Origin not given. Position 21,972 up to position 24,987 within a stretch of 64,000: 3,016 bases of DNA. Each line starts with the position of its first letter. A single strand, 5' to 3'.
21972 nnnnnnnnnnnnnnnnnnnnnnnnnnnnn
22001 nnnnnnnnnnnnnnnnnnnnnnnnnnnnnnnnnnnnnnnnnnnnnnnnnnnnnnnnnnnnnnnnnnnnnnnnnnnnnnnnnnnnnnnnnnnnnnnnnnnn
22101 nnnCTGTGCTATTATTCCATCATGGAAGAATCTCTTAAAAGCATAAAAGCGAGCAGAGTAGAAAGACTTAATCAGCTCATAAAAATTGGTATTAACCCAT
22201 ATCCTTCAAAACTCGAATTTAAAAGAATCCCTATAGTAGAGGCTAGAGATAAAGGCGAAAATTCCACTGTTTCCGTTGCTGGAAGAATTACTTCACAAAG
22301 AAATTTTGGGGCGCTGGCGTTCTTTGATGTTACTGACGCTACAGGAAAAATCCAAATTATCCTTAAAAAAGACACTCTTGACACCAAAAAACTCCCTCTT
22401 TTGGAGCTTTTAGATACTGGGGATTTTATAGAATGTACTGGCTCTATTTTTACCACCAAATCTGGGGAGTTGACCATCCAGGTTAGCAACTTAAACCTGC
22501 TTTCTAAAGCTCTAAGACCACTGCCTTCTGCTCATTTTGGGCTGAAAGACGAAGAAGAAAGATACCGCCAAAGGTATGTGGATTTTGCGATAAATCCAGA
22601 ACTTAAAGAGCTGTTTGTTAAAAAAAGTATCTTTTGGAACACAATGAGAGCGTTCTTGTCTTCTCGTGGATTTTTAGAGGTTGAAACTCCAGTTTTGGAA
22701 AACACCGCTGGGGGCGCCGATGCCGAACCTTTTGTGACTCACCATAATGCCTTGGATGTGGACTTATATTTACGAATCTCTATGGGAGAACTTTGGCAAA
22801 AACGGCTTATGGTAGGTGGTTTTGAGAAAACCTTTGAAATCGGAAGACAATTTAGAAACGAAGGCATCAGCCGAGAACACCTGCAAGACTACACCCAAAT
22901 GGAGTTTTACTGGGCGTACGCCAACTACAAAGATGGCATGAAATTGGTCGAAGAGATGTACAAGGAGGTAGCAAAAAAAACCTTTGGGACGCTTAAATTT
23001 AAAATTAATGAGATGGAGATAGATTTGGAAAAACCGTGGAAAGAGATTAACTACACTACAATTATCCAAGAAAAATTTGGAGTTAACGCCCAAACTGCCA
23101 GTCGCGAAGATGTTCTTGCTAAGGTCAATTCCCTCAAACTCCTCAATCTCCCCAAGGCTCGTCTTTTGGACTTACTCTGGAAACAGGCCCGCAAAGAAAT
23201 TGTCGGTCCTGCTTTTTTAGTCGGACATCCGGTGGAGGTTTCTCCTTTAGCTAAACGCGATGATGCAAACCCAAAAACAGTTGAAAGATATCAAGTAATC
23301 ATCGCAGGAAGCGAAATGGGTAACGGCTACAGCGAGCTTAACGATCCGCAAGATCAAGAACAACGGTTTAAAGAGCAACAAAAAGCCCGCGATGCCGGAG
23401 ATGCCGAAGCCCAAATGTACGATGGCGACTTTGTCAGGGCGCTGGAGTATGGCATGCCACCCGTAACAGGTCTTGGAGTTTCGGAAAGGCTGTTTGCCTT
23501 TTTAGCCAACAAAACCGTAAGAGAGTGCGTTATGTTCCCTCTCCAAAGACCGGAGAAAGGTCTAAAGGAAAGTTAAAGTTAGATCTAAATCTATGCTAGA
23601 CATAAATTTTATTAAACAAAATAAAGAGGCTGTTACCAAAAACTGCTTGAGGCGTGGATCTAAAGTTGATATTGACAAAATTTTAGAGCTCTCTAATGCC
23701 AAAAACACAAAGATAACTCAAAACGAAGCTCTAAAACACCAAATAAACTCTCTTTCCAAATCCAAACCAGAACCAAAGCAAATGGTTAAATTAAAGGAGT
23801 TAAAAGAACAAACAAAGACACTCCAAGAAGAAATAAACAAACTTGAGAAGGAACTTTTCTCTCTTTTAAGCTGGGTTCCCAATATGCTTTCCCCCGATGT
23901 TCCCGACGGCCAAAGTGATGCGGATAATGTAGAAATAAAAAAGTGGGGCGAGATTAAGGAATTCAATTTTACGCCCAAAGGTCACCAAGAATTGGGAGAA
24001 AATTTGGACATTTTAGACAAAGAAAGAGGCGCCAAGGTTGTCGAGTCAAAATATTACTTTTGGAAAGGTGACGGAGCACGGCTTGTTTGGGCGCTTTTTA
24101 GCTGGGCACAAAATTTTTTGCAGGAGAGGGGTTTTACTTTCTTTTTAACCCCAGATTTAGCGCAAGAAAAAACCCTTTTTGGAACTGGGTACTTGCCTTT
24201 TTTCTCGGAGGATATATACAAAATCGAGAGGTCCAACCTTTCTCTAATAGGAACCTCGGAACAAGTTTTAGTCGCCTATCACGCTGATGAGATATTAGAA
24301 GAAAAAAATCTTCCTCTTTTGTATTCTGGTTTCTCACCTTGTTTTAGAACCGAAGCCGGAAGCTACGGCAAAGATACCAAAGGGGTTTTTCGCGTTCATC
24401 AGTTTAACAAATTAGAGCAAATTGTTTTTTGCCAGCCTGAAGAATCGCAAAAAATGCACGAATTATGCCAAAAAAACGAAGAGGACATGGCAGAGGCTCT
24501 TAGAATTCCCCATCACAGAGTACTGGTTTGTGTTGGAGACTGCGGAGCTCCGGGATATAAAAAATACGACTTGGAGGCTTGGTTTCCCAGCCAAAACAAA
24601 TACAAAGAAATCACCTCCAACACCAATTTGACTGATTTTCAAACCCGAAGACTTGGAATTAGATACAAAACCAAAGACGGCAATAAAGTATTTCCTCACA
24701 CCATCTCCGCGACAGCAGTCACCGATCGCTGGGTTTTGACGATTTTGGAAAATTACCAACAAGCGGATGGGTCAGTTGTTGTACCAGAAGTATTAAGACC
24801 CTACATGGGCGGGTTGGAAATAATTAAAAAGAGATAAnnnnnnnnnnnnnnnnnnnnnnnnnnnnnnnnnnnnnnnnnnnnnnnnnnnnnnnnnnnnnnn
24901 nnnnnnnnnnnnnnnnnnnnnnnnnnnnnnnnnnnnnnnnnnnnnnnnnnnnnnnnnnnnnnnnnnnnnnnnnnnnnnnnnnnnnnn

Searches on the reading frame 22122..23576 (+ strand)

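Call 63: search_protein_families(library=pfam, proteins=[window:22122-23576:+], max_evalue=0.001)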
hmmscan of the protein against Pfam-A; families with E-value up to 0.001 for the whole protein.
window:22122-23576:+ (484 aa): 3 families
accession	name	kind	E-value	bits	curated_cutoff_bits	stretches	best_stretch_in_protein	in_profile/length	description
PF00152.25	tRNA-synt_2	-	5.7e-73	246.1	25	1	143-475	1-307/308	tRNA synthetases class II (D, K and N)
PF01336.31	tRNA_anti-codon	-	4e-14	52.7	27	1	50-127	1-75/75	OB-fold nucleic acid binding domain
PF01409.25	tRNA-synt_2d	-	0.00023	21.2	19.8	1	214-297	80-164/246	tRNA synthetases class II core domain (F)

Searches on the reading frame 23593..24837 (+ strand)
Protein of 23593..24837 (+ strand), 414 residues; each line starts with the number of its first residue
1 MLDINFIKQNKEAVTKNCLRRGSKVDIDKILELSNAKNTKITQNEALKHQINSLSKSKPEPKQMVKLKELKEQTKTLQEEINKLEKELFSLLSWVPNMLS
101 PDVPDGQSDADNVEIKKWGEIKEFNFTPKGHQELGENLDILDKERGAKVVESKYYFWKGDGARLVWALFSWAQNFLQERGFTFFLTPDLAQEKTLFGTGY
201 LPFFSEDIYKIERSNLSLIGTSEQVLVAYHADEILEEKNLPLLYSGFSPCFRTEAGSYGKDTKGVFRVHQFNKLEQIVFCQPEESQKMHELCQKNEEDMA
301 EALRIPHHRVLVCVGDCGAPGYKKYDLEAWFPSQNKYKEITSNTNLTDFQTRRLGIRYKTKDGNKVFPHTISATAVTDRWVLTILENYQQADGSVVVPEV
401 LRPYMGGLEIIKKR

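Call 63: search_protein_families(library=pfam, proteins=[window:23593-24837:+], max_evalue=0.001)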
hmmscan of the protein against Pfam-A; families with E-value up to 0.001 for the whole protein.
window:23593-24837:+ (414 aa): 2 families
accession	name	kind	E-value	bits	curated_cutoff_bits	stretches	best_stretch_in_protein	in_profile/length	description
PF00587.30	tRNA-synt_2b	-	6.9e-37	127.7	29.3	1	209-388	1-179/179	tRNA synthetase class II core domain (G, H, P, S and T)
PF02403.27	Seryl_tRNA_N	-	2.2e-14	54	28.2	1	1-98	1-107/108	Seryl-tRNA synthetase N-terminal domain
